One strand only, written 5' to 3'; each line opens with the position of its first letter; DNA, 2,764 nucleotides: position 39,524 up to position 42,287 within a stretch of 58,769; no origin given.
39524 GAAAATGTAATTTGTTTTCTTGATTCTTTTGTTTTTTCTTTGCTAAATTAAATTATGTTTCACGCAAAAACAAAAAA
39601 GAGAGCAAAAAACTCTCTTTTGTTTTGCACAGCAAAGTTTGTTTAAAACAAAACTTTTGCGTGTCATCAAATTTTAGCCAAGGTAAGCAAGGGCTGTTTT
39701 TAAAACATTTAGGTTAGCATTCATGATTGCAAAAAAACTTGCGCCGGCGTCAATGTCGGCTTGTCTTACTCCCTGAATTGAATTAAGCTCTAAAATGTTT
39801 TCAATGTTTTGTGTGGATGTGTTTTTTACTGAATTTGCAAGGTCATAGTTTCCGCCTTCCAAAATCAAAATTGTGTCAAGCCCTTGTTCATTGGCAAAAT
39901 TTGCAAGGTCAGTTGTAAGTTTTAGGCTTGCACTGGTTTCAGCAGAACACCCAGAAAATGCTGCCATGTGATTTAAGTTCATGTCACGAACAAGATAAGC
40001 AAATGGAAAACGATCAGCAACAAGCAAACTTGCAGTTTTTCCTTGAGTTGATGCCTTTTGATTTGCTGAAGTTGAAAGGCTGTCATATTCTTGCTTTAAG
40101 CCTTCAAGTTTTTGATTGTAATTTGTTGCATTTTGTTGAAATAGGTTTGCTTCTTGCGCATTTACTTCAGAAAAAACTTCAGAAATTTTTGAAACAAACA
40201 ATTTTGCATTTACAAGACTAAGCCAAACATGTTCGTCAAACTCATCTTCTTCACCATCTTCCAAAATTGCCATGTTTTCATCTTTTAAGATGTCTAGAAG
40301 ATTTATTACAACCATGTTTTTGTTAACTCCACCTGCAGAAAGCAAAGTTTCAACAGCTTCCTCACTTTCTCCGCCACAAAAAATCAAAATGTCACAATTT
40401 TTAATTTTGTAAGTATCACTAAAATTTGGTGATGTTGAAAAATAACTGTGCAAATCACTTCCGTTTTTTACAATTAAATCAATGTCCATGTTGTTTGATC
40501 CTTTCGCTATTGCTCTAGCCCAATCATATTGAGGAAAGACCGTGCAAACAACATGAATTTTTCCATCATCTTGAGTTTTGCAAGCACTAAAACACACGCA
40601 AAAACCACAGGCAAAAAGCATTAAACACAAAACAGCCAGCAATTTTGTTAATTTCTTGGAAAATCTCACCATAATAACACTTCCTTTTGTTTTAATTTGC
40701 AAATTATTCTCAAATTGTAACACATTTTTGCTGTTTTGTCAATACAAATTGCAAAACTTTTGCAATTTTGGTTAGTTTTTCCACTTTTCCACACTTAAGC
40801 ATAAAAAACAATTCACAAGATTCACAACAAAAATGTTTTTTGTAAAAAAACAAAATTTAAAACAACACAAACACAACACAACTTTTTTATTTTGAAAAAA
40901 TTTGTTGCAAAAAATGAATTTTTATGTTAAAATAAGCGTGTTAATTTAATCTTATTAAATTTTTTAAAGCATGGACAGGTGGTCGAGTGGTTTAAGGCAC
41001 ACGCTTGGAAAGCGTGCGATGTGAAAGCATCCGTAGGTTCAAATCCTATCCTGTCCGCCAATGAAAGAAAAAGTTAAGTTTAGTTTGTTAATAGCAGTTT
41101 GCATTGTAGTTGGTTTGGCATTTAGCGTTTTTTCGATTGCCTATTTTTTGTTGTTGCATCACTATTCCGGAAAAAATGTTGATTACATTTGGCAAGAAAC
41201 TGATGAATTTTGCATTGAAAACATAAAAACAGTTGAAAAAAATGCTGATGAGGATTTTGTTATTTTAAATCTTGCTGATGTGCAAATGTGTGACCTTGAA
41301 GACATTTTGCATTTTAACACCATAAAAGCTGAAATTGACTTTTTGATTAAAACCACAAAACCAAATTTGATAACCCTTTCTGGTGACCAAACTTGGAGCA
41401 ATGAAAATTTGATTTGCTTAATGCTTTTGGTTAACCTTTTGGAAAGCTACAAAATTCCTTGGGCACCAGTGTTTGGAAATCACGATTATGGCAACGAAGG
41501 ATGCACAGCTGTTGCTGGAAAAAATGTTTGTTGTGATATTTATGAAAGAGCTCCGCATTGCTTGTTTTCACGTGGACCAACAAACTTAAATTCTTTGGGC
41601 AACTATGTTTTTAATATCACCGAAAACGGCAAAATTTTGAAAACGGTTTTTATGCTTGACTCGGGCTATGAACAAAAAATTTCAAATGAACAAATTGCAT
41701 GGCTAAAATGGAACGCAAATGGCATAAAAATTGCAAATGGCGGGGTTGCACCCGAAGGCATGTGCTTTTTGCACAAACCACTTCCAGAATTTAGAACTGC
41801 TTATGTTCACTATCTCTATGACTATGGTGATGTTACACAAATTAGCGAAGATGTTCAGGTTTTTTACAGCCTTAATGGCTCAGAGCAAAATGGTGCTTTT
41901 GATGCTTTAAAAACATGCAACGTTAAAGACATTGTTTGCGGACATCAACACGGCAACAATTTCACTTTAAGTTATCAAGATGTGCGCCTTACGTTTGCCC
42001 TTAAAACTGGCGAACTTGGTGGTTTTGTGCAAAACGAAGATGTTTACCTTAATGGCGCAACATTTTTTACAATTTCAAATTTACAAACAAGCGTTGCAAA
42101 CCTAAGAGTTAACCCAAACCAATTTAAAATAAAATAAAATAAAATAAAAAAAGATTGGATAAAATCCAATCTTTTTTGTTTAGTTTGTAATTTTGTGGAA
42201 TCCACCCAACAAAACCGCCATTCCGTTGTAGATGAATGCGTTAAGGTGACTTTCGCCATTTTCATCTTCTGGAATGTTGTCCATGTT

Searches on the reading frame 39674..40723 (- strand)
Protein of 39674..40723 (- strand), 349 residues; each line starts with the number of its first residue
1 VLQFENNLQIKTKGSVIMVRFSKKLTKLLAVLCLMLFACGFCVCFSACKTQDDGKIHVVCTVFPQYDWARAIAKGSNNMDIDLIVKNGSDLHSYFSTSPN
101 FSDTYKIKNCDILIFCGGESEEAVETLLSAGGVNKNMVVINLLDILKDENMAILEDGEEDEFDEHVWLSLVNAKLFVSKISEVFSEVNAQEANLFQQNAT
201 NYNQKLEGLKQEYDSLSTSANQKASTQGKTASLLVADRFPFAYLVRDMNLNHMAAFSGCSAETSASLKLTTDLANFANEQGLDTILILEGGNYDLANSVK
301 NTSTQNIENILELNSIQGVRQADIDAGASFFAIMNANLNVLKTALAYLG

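Call 10: search_protein_families(library=pfam, proteins=[window:39674-40723:-], max_evalue=0.001)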
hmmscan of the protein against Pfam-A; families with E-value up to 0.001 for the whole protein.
window:39674-40723:- (349 aa): 1 family
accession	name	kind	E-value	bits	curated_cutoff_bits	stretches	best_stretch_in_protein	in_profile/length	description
PF01297.22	ZnuA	-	1.2e-43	149.9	29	1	58-344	1-263/263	Zinc-uptake complex component A periplasmic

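Call 31: find_encoding_contigs(protein=window:39674-40723:-, flank=10000, max_places=4)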
Protein window:39674-40723:- (349 aa): no gene with exactly this product is on record in the collection.

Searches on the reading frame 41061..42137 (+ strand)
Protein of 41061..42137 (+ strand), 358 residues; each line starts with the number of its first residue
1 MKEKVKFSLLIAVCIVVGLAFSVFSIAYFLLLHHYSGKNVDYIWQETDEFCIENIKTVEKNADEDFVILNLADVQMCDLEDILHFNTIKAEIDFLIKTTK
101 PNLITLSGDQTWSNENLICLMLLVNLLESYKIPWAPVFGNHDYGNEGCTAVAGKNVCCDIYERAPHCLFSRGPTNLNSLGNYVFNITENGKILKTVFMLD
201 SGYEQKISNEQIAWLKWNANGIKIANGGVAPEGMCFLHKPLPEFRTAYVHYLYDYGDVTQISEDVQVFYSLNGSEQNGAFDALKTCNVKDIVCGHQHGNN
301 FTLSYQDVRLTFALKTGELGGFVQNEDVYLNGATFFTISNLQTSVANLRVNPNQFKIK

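Call 10: search_protein_families(library=pfam, proteins=[window:41061-42137:+], max_evalue=0.001)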
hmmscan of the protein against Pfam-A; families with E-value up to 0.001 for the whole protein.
window:41061-42137:+ (358 aa): 1 family
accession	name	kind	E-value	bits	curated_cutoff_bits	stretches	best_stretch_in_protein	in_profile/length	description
PF00149.33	Metallophos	-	1.3e-08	36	21.5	1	68-298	3-190/191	Calcineurin-like phosphoesterase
